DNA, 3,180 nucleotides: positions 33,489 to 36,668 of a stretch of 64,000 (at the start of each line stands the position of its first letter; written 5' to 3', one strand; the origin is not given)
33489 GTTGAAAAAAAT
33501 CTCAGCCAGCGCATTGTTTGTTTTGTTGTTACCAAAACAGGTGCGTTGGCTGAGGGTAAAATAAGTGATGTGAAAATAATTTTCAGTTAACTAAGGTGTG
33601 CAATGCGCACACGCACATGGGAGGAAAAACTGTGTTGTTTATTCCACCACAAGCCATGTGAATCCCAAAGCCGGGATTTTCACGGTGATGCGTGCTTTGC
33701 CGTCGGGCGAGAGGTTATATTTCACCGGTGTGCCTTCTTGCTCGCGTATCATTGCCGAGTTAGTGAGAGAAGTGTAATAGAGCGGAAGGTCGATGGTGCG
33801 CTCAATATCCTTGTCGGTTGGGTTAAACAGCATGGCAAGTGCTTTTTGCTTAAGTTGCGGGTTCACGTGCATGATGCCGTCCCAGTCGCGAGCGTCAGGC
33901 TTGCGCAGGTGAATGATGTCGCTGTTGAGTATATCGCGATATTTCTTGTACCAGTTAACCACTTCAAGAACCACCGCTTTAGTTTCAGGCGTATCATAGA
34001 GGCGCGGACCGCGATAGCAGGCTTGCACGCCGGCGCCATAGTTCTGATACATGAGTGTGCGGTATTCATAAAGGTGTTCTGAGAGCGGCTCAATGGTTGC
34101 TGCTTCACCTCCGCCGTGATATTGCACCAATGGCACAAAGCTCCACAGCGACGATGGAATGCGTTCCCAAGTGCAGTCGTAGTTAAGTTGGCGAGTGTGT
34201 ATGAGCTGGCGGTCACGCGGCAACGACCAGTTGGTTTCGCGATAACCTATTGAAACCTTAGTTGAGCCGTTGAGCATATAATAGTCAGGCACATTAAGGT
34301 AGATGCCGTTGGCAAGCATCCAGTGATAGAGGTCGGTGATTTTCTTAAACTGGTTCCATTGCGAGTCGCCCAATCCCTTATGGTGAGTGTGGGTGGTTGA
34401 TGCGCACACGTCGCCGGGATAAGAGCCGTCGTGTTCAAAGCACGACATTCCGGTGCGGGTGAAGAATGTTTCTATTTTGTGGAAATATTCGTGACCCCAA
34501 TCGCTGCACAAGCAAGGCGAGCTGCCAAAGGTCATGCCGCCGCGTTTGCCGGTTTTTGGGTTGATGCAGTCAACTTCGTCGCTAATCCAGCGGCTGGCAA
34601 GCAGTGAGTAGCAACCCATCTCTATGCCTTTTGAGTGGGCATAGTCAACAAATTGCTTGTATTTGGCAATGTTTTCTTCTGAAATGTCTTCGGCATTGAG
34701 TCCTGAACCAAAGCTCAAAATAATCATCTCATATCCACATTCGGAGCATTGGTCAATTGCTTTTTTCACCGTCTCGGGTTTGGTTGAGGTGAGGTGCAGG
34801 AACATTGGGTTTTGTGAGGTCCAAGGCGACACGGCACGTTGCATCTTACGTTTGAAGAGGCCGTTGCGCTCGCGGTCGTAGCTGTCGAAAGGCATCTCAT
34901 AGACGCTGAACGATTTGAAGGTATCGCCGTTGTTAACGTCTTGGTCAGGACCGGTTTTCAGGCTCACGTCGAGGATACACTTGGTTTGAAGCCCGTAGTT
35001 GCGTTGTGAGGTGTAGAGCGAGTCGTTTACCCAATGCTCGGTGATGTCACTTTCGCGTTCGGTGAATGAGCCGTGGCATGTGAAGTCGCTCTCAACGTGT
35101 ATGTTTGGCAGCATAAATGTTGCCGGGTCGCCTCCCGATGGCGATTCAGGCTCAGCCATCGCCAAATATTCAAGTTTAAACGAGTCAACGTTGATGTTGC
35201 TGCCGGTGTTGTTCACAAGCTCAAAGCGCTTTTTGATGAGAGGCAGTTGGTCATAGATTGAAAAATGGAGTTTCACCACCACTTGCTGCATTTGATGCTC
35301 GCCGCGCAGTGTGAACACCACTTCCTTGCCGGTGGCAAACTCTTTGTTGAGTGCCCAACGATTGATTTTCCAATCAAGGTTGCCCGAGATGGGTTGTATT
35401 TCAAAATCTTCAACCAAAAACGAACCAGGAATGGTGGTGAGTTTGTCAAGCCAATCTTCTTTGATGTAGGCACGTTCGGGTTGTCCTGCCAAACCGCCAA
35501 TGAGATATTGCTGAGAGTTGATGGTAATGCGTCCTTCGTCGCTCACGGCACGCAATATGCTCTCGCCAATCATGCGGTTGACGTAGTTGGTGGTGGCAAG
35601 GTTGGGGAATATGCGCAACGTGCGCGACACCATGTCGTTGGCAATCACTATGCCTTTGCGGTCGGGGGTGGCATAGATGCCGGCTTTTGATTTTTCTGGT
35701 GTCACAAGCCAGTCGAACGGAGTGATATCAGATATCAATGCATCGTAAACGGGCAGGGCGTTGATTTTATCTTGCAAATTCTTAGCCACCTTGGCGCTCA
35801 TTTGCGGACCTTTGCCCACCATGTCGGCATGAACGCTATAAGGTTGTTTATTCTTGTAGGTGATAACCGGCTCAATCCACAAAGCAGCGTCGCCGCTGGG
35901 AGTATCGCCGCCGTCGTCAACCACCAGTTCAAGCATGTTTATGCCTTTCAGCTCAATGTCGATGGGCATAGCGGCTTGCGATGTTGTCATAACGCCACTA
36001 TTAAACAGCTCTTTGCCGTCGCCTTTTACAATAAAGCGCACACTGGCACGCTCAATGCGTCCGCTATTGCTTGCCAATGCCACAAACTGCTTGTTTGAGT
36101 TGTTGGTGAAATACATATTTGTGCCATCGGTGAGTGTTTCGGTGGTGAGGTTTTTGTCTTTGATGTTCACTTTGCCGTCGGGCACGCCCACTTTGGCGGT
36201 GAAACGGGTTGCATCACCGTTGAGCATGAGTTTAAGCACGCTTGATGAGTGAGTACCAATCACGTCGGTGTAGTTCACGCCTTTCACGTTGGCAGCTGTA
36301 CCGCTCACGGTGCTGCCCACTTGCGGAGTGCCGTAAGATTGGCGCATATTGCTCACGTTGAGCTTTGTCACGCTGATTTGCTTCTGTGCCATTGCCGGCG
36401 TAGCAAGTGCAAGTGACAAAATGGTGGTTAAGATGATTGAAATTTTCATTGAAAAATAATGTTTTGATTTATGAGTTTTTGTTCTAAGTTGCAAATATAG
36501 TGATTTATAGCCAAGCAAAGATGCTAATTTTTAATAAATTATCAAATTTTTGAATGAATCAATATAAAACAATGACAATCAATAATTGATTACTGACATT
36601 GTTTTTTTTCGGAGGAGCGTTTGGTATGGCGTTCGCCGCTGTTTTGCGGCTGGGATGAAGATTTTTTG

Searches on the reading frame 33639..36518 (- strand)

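Call 87: search_protein_families(library=pfam, proteins=[window:33639-36518:-], max_evalue=0.00001)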
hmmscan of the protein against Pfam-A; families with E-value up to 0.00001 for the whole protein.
window:33639-36518:- (959 aa): 1 family
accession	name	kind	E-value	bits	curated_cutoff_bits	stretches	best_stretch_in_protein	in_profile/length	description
PF08305.17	NPCBM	-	6.4e-27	94.7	23.9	2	142-219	58-136/137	NPCBM/NEW2 domain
